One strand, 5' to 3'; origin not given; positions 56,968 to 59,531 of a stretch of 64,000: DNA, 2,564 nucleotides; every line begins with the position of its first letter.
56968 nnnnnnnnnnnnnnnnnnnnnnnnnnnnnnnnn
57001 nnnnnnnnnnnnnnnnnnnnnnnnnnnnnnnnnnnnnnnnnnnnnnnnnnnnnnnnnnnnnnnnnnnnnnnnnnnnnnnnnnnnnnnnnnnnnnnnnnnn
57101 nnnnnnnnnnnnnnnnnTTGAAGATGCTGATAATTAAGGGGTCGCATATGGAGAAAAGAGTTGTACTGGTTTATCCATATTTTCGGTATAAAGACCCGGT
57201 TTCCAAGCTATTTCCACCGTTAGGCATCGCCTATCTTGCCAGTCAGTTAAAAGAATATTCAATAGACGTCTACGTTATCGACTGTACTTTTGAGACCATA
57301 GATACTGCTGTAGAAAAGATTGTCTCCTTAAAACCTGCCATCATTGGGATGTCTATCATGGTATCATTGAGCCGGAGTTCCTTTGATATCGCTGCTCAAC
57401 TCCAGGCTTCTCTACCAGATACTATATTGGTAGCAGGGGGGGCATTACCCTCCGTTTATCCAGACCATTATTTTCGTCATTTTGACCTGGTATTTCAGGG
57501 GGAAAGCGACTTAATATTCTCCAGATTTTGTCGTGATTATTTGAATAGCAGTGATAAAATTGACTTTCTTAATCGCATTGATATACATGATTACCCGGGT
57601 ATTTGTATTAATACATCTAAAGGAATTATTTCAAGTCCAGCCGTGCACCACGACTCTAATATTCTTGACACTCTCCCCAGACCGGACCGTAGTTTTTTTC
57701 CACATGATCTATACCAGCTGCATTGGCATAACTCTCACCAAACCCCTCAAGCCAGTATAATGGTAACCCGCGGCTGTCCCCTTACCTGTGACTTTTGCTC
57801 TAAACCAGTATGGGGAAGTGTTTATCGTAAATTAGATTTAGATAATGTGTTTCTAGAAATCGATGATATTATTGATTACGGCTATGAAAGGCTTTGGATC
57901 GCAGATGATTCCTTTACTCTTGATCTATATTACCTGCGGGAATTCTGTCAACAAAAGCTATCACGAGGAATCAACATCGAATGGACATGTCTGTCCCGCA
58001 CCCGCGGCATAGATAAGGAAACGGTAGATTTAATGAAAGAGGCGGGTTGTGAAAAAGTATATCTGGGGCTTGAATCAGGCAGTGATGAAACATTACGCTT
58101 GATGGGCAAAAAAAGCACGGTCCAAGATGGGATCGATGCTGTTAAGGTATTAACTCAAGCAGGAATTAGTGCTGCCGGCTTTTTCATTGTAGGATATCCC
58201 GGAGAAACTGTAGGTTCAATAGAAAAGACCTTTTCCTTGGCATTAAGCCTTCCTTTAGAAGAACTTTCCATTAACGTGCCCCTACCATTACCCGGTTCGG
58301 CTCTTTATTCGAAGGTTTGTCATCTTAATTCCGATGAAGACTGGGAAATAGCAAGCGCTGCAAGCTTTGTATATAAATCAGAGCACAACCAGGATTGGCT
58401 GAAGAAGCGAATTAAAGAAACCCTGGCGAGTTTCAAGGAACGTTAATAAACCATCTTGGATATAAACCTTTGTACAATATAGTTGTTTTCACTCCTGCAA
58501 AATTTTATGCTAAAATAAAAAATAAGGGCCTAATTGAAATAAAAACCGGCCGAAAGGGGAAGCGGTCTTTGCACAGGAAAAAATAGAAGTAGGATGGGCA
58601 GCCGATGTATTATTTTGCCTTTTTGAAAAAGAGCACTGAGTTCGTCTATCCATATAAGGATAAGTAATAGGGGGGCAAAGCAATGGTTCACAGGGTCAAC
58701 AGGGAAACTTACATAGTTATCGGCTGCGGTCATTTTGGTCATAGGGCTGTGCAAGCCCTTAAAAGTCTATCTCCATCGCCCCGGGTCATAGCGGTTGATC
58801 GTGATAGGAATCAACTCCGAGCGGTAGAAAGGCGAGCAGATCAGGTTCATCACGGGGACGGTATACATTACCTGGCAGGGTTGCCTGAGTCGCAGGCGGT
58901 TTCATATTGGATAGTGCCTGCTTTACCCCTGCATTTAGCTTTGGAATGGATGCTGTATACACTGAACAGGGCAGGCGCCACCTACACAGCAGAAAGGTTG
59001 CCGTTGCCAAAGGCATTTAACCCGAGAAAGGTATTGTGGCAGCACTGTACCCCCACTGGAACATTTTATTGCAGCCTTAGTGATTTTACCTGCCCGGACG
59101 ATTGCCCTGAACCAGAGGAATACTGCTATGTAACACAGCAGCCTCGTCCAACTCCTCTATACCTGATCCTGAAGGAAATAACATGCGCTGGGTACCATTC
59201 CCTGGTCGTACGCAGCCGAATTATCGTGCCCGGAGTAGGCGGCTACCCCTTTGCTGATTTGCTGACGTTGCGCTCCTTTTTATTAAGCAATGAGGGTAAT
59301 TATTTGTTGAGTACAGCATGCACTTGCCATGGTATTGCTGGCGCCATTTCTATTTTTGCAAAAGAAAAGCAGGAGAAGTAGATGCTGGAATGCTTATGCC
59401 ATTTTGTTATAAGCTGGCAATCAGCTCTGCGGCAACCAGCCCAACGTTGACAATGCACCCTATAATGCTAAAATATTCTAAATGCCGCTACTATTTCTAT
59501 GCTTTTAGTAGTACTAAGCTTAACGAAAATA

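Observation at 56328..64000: Candidate uncharacterised radical-SAM biosynthetic cluster: hypothetical, B12-rSAM, Rossmann/Cys-rich protein, two tandem paralogous rSAM, and a TPP-dependent ALS-family enzyme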

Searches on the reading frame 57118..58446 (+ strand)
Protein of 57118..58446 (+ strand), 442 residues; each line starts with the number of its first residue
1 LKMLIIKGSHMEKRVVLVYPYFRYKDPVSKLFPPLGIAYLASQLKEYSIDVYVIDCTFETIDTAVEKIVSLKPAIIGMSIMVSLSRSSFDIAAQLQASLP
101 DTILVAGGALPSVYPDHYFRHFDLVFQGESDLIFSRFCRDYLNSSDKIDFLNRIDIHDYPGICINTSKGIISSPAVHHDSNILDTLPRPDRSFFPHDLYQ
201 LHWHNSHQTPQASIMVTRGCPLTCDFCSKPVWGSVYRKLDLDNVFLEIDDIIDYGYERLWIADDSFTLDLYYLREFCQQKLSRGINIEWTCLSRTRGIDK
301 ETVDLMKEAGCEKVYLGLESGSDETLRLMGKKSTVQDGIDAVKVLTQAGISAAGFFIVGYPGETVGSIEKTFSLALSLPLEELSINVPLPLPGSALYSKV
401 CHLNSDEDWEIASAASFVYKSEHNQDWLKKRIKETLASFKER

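Call 6: search_protein_families(library=pfam, proteins=[window:57118-58446:+], max_evalue=0.01)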
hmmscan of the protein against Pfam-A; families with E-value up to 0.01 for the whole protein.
window:57118-58446:+ (442 aa): 2 families
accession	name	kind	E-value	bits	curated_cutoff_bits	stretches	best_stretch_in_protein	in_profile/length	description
PF04055.27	Radical_SAM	-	7.6e-26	91.7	29.5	1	215-374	2-165/166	Radical SAM superfamily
PF02310.24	B12-binding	-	9.4e-16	58.2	32.1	1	32-134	12-117/121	B12 binding domain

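Call 7: search_protein_families(library=ncbifam, proteins=[window:57118-58446:+], max_evalue=0.01)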
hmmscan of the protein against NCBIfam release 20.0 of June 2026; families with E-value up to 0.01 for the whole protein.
window:57118-58446:+ (442 aa): 35 families (the best 25 are shown)
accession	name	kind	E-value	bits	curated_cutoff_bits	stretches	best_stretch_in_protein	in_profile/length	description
TIGR04479.1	bcpD_PhpK_rSAM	subfamily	4.1e-38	131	600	1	205-374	235-405/504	PhpK family radical SAM P-methyltransferase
NF038361.1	rSAM_Sden_1168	equivalog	3.7e-34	118.2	575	1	13-401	63-474/560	Sden_1168 family B12-binding radical SAM P-methyltransferase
TIGR02026.1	BchE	equivalog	1.1e-32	113.5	481.35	1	14-400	1-387/497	magnesium-protoporphyrin IX monomethyl ester anaerobic oxidative cyclase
TIGR03471.1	HpnJ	equivalog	2e-28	99.5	577.6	1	89-401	85-388/472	hopanoid biosynthesis associated radical SAM protein HpnJ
TIGR04014.1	B12_SAM_MJ_0865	equivalog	3.5e-27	95.3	360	1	153-410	112-368/434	methyl-coenzyme M reductase glutamine C-methyltransferase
TIGR03975.1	rSAM_ocin_1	subfamily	8.2e-27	93.9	281.85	1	56-365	112-417/606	RiPP maturation radical SAM C-methyltransferase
TIGR04072.2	rSAM_ladder_B12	equivalog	4.5e-26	91.5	360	1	211-373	180-344/443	lipid biosynthesis B12-binding/radical SAM protein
TIGR04385.1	B12_rSAM_cofa1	equivalog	7.8e-26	91.3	450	1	34-373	20-359/438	B12 lower ligand biosynthesis radical SAM protein BzaD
NF050148.1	rSAM_ApyD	equivalog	6.1e-25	87.7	750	1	62-374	64-362/645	RiPP biosynthesis radical SAM protein ApyD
TIGR04013.1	B12_SAM_MJ_1487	hypoth_equivalog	8.7e-22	77.5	251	2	298-399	252-356/382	TIGR04013 family B12-binding domain/radical SAM domain-containing protein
TIGR04367.1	HpnR_B12_rSAM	equivalog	9.2e-22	77.2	650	1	31-399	19-372/490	hopanoid C-3 methylase HpnR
NF033070.1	rSAM_AprD4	equivalog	7.2e-19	68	500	1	182-409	169-395/456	AprD4 family radical SAM diol-dehydratase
TIGR04295.1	B12_rSAM_oligo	hypoth_equivalog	4.9e-17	61.7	400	1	105-415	105-399/422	TIGR04295 family B12-binding domain-containing radical SAM protein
TIGR00089.1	TIGR00089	subfamily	6.1e-13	48.3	251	1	202-382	131-322/429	MiaB/RimO family radical SAM methylthiotransferase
TIGR01579.1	MiaB-like-C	equivalog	2.2e-11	43.7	357.05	1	207-383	136-323/416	tRNA (N(6)-L-threonylcarbamoyladenosine(37)-C(2))-methylthiotransferase MtaB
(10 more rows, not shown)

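Call 37: search_solved_structures(query=window:57148-58446:+, max_evalue=0.001)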
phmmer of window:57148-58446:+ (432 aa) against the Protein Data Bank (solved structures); distinct sequences matched with E-value up to 0.001: 9.
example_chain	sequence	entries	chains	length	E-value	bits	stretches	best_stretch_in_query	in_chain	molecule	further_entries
6fd2_B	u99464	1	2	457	1e-17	67.3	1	164-388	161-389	Putative apramycin biosynthetic oxidoreductase 4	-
9ccb_A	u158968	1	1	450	2.8e-17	65.9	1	185-398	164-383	Radical SAM core domain-containing protein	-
5ul2_A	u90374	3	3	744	3.9e-10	42.3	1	29-346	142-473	OxsB protein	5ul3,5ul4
4jc0_A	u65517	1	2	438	2e-08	36.7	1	196-366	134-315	Ribosomal protein S12 methylthiotransferase RimO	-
2qgq_A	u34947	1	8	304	2.4e-08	36.4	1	198-368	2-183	Protein TM_1862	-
9p2u_A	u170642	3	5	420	1.1e-05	27.7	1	287-390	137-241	Radical S-adenosylmethionine methyltransferase NocN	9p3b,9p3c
7mjv_A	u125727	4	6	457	8.9e-05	24.7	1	204-355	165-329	tRNA-2-methylthio-N(6)-dimethylallyladenosine synthase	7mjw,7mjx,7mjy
7mjz_A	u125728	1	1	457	9e-05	24.6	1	204-355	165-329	tRNA-2-methylthio-N(6)-dimethylallyladenosine synthase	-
6wte_A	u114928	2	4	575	0.00042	22.4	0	200-362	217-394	B12-binding domain-containing protein | Tryptophan-C2-methyltransferase containing B12-binding domain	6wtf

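Call 64: list_cluster_members(proteins=[P0150, P0121, window:57148-58446:+, window:60351-61382:+, window:61513-62535:+, L001:9672-11384:+])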
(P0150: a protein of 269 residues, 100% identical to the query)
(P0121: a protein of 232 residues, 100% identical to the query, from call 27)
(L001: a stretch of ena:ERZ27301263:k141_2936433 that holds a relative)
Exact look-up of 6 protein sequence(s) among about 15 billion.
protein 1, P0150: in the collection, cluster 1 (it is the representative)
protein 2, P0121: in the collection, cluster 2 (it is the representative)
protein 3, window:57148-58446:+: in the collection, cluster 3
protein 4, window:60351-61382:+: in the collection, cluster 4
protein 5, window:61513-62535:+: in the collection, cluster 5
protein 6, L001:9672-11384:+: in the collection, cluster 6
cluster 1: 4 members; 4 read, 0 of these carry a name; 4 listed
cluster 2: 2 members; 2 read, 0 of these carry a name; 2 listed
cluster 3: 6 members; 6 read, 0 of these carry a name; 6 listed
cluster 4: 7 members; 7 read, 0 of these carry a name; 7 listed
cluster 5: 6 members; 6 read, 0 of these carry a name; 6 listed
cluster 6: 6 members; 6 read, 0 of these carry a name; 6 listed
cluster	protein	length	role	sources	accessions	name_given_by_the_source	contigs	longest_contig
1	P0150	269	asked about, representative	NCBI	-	-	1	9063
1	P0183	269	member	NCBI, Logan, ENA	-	-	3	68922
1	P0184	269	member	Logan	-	-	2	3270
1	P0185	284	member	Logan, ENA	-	-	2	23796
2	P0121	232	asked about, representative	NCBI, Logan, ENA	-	-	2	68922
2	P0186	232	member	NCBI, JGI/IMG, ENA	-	-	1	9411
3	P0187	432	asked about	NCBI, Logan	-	-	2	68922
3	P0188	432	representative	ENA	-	-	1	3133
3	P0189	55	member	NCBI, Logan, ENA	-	-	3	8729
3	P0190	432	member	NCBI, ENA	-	-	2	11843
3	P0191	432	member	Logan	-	-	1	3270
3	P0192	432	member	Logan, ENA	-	-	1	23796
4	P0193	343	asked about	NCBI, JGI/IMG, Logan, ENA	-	-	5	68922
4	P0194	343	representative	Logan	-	-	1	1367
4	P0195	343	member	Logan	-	-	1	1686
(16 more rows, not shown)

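Call 93: search_protein_families(library=padloc, proteins=[window:57148-58446:+], max_evalue=0.01)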
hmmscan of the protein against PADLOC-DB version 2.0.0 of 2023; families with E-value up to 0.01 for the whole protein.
window:57148-58446:+ (432 aa): 1 family
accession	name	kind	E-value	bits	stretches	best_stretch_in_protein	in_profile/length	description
PDLC04689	PDC-M51A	-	7.3e-06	23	1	207-361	190-345/420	-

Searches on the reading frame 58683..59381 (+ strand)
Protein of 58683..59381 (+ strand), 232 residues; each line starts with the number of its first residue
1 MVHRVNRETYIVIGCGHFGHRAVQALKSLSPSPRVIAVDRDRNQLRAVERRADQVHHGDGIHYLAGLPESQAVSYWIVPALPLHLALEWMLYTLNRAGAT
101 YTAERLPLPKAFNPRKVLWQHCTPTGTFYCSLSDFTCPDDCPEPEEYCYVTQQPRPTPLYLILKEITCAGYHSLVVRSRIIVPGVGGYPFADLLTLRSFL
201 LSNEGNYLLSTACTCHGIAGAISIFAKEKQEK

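Call 6: search_protein_families(library=pfam, proteins=[window:58683-59381:+], max_evalue=0.01)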
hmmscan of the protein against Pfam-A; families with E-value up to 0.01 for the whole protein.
window:58683-59381:+ (232 aa): 1 family
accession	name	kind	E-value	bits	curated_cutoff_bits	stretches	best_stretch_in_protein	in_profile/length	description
PF02254.24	TrkA_N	-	7.3e-07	29.9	23.8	1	10-61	1-50/116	TrkA-N domain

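Call 7: search_protein_families(library=ncbifam, proteins=[window:58683-59381:+], max_evalue=0.01)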
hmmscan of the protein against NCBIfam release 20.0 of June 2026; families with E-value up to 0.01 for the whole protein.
window:58683-59381:+ (232 aa): 0 families

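Call 27: find_homologous_proteins(query=window:58683-59381:+, max_evalue=0.001)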
Query window:58683-59381:+ (232 aa): 29 proteins with E <= 0.001 among 504 candidates.
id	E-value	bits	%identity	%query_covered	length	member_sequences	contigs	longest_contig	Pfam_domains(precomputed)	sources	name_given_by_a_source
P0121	8.9e-159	544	100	100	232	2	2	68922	PF27252.1,PF02254.25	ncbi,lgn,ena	-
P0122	5.0e-120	418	77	100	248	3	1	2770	PF27252.1,PF02254.25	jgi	-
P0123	5.7e-114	398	75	99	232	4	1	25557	PF27252.1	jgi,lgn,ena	-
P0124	8.5e-93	328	62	98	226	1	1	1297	PF27252.1,PF02254.25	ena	-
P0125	1.6e-92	327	61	97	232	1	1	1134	PF27252.1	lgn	-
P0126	2.4e-86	307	59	99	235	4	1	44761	PF27252.1,PF02254.25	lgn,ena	-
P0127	8.9e-86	305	60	99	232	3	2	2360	PF27252.1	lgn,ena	-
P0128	5.7e-84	299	57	98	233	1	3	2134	PF27252.1,PF02254.25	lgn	-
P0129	8.2e-84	299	61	97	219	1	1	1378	PF27252.1,PF02254.25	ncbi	-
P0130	1.4e-83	298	58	99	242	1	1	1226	PF27252.1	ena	-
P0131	2.2e-80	288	57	97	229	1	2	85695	PF27252.1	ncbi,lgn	ncbi:MAG: hypothetical protein AB1796_03500 [Bacillota bacterium]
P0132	1.7e-38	151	42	94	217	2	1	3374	PF27252.1,PF02254.25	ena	-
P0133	1.7e-36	144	37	89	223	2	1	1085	PF27252.1,PF02254.25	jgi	jgi:hypothetical protein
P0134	1.1e-35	141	39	92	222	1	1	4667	PF27252.1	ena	-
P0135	2.2e-35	140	37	97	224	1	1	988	PF27252.1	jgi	jgi:hypothetical protein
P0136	1.2e-34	138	36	90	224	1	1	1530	PF27252.1,PF02254.25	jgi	jgi:hypothetical protein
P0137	1.8e-34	137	35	96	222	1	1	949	PF27252.1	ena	-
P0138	6.5e-34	136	35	89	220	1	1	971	PF27252.1,PF02254.25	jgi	jgi:hypothetical protein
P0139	3.1e-33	133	36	89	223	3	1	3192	PF27252.1,PF02254.25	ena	-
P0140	1.9e-31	128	34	89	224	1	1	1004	PF27252.1,PF02254.25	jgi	jgi:hypothetical protein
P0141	3.9e-31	126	38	93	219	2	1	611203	PF27252.1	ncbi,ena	-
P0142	4.3e-31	126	40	92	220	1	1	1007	PF27252.1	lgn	-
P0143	1.1e-30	125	36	88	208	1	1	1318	PF27252.1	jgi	jgi:hypothetical protein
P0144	1.5e-30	125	34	94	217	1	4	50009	PF27252.1,PF02254.25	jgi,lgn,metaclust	metaclust:\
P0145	5.4e-29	119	34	93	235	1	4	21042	PF27252.1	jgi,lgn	jgi:hypothetical protein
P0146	3.9e-28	117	38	91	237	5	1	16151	PF27252.1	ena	-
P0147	5.3e-28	116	37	94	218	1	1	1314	PF27252.1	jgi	jgi:hypothetical protein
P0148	6.0e-27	113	36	91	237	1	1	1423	PF27252.1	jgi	-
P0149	8.0e-25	106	35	92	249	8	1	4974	PF27252.1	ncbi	-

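Call 28: find_encoding_contigs(protein=P0121, flank=10000, max_places=2)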
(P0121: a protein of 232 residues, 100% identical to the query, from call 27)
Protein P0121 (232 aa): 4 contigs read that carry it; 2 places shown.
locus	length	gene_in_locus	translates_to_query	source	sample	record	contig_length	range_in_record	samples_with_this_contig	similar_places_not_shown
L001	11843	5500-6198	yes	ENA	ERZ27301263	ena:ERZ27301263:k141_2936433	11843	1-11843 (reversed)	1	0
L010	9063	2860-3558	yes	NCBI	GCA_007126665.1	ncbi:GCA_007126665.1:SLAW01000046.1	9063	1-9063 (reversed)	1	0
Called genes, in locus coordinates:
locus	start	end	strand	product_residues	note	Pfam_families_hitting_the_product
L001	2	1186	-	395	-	?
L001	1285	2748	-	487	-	PF07992:Pyr_redox_2, PF13738:Pyr_redox_3, PF00070:Pyr_redox, PF02852:Pyr_redox_dim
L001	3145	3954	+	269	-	-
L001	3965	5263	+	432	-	PF02310:B12-binding, PF04055:Radical_SAM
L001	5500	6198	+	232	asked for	PF02254:TrkA_N (weak), PF27252:AF_1314_C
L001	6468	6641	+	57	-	-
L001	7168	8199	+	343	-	PF04055:Radical_SAM, PF13186:SPASM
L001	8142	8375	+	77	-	-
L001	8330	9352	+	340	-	PF04055:Radical_SAM, PF13186:SPASM (faint)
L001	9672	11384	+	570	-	PF02776:TPP_enzyme_N, PF00205:TPP_enzyme_M, PF02775:TPP_enzyme_C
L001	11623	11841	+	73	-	?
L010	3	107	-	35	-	?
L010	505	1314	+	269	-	-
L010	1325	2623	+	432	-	PF02310:B12-binding, PF04055:Radical_SAM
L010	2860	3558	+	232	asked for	PF02254:TrkA_N (weak), PF27252:AF_1314_C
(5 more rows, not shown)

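Call 29: find_encoding_contigs(protein=P0131, flank=10000, max_places=2)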
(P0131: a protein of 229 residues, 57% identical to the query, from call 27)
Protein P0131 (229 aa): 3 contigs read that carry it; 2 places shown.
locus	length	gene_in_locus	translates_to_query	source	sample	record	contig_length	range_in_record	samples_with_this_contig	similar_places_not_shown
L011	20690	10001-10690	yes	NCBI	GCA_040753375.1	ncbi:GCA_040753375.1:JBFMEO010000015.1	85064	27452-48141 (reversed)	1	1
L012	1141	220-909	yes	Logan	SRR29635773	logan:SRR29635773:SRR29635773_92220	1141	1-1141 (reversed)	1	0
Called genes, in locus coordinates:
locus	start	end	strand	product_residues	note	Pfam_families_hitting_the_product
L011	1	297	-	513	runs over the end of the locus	-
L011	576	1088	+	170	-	PF01257:2Fe-2S_thioredx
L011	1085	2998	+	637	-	PF01512:Complex1_51K, PF10531:SLBB (weak), PF10589:NADH_4Fe-4S, PF12838:Fer4_7 (weak), PF13237:Fer4_10 (weak)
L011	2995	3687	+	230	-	PF13510:Fer2_4, PF10588:NADH-G_4Fe-4S_3, PF22117:Fer4_Nqo3, PF12838:Fer4_7 (weak), PF00037:Fer4 (weak)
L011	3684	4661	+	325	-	PF20030:bpMoxR, PF00004:AAA (weak), PF07726:AAA_3, PF07728:AAA_5, PF17863:AAA_lid_2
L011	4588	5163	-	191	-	-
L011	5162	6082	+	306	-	PF01882:DUF58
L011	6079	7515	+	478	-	PF13559:DUF4129 (weak)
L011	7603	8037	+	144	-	PF03479:PCC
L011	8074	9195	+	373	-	PF04055:Radical_SAM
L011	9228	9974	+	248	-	PF17746:SfsA_N, PF03749:SfsA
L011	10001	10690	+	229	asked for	PF27252:AF_1314_C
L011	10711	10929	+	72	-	PF05768:Glrx-like (weak), PF00462:Glutaredoxin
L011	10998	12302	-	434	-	PF00860:Xan_ur_permease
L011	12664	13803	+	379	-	PF21088:MS_channel_1st, PF00924:MS_channel_2nd, PF21082:MS_channel_3rd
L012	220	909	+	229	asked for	PF27252:AF_1314_C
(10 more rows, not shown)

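Call 30: find_encoding_contigs(protein=P0126, flank=10000, max_places=2)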
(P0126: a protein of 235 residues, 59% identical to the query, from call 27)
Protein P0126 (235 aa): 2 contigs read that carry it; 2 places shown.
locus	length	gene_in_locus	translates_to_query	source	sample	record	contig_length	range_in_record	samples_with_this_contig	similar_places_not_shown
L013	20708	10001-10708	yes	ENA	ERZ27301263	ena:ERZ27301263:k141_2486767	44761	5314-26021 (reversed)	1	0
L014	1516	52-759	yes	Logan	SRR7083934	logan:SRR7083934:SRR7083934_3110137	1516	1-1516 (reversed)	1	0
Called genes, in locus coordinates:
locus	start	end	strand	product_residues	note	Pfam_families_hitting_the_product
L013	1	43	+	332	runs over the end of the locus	PF00005:ABC_tran, PF08352:oligo_HPY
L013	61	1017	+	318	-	PF26233:NicX, PF02073:Peptidase_M29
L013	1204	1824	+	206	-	PF01257:2Fe-2S_thioredx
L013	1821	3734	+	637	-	PF01512:Complex1_51K, PF10531:SLBB (weak), PF10589:NADH_4Fe-4S, PF13237:Fer4_10 (faint), PF14697:Fer4_21 (faint), PF12838:Fer4_7 (weak)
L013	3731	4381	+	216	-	PF13510:Fer2_4, PF10588:NADH-G_4Fe-4S_3, PF22117:Fer4_Nqo3 (weak), PF12838:Fer4_7 (weak), PF00037:Fer4, PF12837:Fer4_6 (weak)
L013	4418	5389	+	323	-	PF20030:bpMoxR, PF00004:AAA (weak), PF07726:AAA_3, PF07728:AAA_5, PF17863:AAA_lid_2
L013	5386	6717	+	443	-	PF01882:DUF58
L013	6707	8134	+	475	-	PF13559:DUF4129 (weak)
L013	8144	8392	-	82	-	PF14209:DUF4321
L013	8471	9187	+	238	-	-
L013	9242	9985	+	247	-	PF17746:SfsA_N, PF03749:SfsA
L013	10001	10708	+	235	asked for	PF02254:TrkA_N (faint), PF27252:AF_1314_C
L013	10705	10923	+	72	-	PF05768:Glrx-like (weak), PF00462:Glutaredoxin, PF13417:GST_N_3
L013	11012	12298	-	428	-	PF00860:Xan_ur_permease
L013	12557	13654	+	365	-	PF21088:MS_channel_1st, PF00924:MS_channel_2nd, PF21082:MS_channel_3rd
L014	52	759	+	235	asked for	PF02254:TrkA_N (faint), PF27252:AF_1314_C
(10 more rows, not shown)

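Call 69: find_encoding_contigs(protein=P0123, flank=10000, max_places=3)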
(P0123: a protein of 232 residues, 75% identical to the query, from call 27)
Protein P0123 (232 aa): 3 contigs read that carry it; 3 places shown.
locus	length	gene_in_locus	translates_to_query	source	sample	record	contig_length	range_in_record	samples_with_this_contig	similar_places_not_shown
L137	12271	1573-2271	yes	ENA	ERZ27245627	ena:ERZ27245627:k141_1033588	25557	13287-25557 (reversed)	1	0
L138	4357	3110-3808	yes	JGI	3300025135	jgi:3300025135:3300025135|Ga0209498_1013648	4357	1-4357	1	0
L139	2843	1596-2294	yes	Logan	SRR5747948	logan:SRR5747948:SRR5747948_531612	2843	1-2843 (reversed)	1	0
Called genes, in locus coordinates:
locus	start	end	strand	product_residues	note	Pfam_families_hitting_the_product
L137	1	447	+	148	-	?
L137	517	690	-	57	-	-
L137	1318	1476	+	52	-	-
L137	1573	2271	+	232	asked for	PF27252:AF_1314_C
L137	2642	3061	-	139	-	PF00561:Abhydrolase_1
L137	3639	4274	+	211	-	PF00376:MerR (weak), PF12728:HTH_17, PF13192:Thioredoxin_3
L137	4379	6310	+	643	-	PF06808:DctM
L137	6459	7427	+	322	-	PF16868:NMT1_3, PF09084:NMT1 (weak)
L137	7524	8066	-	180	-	PF10050:DUF2284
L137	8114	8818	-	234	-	PF00037:Fer4 (weak), PF13484:Fer4_16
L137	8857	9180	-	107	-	PF22263:DUF6951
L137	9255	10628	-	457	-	PF00890:FAD_binding_2 (weak), PF01134:GIDA, PF01266:DAO (weak), PF07992:Pyr_redox_2, PF12831:FAD_oxidored, PF13738:Pyr_redox_3, PF00070:Pyr_redox, PF02852:Pyr_redox_dim, +6 more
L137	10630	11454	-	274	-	PF21948:LplA-B_cat, PF03099:BPL_LplA_LipB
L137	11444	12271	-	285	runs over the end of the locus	PF04055:Radical_SAM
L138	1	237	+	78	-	?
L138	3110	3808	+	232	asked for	PF27252:AF_1314_C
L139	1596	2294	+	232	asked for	PF27252:AF_1314_C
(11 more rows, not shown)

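Call 73: predict_structure(alignment_id=A4)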
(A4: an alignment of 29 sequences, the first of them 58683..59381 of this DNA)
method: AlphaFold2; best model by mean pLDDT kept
length: 232 residues; sequences in the alignment: 29
mean_pLDDT: 89.9   pTM: 0.87
mean pLDDT of the five models: 89.9, 89.2, 88.8, 87.8, 85.9
residues with pLDDT >= 90: 162; 70-90: 56; 50-70: 8; < 50: 6
segments of 3 or more residues with pLDDT < 50: 1-5
pLDDT, mean of each block of 10 residues (from residue 1): 58 97 95 97 97 98 96 95 93 84 93 82 88 81 81 88 94 96 93 96 95 94 84 49
secondary structure, 60 per line:
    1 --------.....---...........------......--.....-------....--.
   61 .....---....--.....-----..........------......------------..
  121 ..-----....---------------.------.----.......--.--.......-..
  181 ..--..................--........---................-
elements in order: E9-13 H17-27 E34-39 H42-46 E54-57 H60-65 H69-72 E75-79 H85-94 E101-106 E119-122 E128-131 H159-165 E171-177 E179-182 E185-189 H190-202 E205-212 E216-226 H227-231

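Call 93: search_protein_families(library=padloc, proteins=[window:58683-59381:+], max_evalue=0.01)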
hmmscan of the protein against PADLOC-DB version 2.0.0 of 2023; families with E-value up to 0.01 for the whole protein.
window:58683-59381:+ (232 aa): 0 families
